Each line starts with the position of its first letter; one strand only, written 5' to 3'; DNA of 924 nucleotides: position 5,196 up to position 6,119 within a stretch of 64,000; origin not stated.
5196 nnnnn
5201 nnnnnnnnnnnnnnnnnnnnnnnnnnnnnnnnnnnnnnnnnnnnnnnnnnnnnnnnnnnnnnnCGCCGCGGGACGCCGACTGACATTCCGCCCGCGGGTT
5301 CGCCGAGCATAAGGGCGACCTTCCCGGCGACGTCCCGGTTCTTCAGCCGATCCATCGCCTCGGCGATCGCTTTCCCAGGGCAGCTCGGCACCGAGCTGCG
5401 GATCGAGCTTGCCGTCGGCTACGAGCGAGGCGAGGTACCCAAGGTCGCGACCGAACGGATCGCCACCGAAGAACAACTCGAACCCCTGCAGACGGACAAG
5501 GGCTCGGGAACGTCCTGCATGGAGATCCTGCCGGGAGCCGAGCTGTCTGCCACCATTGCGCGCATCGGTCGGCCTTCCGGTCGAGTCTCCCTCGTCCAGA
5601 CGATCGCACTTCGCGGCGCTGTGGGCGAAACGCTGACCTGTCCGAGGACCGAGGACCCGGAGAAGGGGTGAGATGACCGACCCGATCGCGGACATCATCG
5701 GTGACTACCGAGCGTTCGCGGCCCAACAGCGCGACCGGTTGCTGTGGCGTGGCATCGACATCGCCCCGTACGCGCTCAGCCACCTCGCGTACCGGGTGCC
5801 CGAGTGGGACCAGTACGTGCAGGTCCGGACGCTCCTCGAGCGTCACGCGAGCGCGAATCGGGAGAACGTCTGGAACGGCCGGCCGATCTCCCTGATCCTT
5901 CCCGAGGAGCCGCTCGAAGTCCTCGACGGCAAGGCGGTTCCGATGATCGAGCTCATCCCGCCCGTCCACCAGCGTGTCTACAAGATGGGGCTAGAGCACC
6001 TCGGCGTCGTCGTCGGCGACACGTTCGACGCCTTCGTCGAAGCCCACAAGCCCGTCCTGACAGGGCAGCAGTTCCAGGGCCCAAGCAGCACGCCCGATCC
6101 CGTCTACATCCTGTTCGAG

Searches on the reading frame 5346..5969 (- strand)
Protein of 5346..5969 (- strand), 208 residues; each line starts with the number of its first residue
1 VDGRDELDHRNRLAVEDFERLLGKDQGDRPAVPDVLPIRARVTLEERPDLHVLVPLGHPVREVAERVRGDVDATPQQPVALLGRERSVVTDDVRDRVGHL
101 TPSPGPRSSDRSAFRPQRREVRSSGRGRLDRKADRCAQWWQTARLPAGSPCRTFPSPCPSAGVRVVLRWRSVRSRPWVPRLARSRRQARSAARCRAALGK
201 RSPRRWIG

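Call 60: search_protein_families(library=pfam, proteins=[window:5346-5969:-], max_evalue=1)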
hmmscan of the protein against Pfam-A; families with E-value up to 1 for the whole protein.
window:5346-5969:- (208 aa): 1 family
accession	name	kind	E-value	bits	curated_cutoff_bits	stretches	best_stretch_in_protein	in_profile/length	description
PF15042.11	LELP1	-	0.12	13.2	27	1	129-187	36-93/111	Late cornified envelope-like proline-rich protein 1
